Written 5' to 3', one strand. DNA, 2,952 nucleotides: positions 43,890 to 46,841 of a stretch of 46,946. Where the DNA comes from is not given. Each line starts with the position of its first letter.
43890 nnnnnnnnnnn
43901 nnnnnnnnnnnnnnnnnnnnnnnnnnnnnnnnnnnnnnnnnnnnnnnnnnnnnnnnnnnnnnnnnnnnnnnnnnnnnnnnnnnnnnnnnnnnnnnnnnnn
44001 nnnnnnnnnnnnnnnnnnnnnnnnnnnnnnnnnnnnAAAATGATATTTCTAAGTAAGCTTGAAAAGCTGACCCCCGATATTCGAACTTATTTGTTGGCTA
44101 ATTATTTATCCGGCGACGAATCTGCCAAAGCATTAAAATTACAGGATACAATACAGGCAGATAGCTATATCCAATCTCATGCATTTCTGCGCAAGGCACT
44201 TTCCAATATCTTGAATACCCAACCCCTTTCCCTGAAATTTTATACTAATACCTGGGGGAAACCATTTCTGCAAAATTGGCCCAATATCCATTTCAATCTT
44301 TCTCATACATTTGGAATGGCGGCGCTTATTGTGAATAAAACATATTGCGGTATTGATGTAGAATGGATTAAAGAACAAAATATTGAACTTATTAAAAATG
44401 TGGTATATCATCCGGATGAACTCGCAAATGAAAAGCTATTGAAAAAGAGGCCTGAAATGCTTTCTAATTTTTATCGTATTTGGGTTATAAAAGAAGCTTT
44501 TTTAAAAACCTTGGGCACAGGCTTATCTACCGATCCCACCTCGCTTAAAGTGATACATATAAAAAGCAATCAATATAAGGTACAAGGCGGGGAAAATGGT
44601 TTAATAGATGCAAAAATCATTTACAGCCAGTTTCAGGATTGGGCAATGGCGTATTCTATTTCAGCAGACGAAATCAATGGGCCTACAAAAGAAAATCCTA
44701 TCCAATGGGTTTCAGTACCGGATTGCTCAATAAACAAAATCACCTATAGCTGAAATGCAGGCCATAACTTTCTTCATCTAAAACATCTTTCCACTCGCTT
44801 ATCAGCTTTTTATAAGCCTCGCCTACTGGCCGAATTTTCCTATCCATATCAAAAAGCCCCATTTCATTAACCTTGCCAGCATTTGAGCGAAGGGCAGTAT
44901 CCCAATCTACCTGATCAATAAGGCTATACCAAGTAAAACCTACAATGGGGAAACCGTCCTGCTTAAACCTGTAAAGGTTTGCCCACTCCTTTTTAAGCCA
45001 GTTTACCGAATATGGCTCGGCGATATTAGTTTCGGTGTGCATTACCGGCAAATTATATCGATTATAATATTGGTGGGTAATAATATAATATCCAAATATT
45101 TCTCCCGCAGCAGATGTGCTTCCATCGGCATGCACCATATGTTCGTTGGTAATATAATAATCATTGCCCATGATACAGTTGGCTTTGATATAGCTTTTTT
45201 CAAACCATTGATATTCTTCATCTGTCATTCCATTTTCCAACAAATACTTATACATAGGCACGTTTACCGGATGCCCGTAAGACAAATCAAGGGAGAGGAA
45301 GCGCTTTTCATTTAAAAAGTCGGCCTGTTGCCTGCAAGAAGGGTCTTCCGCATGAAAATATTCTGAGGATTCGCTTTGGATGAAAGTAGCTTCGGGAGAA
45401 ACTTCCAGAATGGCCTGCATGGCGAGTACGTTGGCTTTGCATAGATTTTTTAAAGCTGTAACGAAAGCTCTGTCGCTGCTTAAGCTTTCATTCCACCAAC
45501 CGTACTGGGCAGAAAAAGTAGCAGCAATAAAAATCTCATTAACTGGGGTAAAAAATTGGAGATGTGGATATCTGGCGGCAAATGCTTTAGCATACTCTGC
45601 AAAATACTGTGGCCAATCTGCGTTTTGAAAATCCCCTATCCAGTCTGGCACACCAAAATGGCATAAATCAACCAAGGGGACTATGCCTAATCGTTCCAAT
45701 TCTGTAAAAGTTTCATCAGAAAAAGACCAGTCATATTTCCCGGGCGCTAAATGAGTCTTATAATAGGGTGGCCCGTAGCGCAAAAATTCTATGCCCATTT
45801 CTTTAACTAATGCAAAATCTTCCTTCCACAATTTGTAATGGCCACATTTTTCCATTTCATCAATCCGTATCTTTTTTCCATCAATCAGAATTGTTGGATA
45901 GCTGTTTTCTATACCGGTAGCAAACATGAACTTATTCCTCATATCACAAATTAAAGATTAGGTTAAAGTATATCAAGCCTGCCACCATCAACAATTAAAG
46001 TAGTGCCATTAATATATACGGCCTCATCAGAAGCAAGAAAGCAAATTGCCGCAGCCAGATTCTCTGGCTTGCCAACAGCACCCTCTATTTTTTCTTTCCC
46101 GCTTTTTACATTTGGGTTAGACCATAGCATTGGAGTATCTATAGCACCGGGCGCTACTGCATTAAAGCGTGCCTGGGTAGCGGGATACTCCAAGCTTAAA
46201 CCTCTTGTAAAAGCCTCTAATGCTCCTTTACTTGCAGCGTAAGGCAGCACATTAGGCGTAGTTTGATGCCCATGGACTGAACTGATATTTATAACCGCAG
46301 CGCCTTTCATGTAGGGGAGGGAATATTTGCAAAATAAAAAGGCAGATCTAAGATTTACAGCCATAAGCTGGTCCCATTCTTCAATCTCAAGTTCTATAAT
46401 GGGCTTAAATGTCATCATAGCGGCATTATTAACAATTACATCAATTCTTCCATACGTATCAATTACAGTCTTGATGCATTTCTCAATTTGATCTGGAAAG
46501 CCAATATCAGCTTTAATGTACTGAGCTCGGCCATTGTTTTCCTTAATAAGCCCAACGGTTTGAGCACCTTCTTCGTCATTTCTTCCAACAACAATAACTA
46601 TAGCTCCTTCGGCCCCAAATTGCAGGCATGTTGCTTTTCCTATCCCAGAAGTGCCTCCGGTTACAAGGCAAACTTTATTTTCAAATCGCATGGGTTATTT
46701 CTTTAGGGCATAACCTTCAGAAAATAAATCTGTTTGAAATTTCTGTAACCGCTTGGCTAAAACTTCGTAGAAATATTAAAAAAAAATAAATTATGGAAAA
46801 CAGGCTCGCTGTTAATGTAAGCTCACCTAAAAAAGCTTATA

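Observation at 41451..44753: Orphan NRPS-like A-T-TE enzyme with a dedicated Sfp-type PPTase, next to the exopolysaccharide locus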

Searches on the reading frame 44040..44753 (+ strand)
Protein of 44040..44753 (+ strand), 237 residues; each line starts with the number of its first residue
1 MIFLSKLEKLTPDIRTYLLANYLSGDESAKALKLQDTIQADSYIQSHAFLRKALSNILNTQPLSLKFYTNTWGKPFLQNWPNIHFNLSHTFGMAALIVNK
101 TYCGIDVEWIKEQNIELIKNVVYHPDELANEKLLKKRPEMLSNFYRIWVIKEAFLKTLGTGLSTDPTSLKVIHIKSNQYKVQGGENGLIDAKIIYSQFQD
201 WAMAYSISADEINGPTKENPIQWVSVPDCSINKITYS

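Call 3: search_protein_families(library=pfam, proteins=[window:44040-44753:+], max_evalue=0.1)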
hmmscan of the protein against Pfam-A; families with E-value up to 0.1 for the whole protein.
window:44040-44753:+ (237 aa): 2 families
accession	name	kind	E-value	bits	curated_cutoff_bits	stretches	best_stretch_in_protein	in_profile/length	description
PF01648.25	ACPS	-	2.5e-12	47.2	25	1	103-205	2-110/111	4'-phosphopantetheinyl transferase superfamily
PF22624.1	AASDHPPT_N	-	0.00059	20.5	27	1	21-92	15-91/100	4'-phosphopantetheinyl transferase, N-terminal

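Call 4: search_protein_families(library=ncbifam, proteins=[window:44040-44753:+], max_evalue=0.1)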
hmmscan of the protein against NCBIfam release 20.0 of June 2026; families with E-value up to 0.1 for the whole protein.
window:44040-44753:+ (237 aa): 6 families
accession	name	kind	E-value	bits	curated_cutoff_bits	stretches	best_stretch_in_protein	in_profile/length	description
NF042922.1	4PPT_HetI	equivalog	3.1e-21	75.8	370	1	7-164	24-185/235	4'-phosphopantetheinyl transferase HetI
NF047349.1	4PPT_AusB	equivalog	8.4e-13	48.2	225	1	47-171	45-161/205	aureusimine biosynthesis 4'-phosphopantetheinyl transferase AusB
NF007676.0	PRK10351.1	equivalog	1.7e-11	44.1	174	1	51-160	38-145/195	4'-phosphopantetheinyl transferase AcpT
TIGR00556.1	pantethn_trn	domain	1.9e-06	28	45.35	1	103-178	5-84/128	phosphopantetheine--protein transferase domain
NF011250.0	PRK14656.1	equivalog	0.021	14.9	175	1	109-176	18-80/126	holo-[acyl-carrier-protein] synthase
NF011255.0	PRK14661.1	equivalog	0.079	12.9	209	0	135-164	36-62/169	holo-[acyl-carrier-protein] synthase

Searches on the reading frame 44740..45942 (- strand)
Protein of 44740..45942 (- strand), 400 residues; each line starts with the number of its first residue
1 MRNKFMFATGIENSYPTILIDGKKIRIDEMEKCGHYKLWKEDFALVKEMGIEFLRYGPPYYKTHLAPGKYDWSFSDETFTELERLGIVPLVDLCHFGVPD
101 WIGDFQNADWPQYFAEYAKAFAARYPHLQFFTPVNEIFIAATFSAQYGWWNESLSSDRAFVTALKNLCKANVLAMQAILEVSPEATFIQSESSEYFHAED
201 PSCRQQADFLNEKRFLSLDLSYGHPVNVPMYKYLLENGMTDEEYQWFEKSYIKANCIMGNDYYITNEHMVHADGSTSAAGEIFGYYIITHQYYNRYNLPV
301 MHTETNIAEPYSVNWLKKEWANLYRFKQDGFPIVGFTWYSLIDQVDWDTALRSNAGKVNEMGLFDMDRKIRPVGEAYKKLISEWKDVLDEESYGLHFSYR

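Call 7: search_protein_families(library=pfam, proteins=[window:44740-45942:-], max_evalue=0.001)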
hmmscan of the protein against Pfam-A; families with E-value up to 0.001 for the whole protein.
window:44740-45942:- (400 aa): 1 family
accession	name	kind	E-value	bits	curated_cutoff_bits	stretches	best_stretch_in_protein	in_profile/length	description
PF00232.24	Glyco_hydro_1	-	4.3e-15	55.5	22.6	1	33-227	54-254/453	Glycosyl hydrolase family 1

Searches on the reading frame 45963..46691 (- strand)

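Call 7: search_protein_families(library=pfam, proteins=[window:45963-46691:-], max_evalue=0.001)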
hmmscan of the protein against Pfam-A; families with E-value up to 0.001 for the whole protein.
window:45963-46691:- (242 aa): 5 families
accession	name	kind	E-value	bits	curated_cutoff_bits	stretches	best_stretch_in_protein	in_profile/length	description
PF13561.12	adh_short_C2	-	1.2e-56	192.4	27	1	15-237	6-234/236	Enoyl-(Acyl carrier protein) reductase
PF00106.31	adh_short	-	1.3e-54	185.1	26.6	1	6-191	1-189/195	short chain dehydrogenase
PF08659.16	KR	-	4.3e-14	53.3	22.6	1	8-163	3-161/180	KR domain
PF23441.1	SDR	-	7.6e-09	35.8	27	1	56-237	63-254/258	SDR-like rossmann domain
PF01370.27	Epimerase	-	0.00037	20.4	20.9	1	9-169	2-160/240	NAD dependent epimerase/dehydratase family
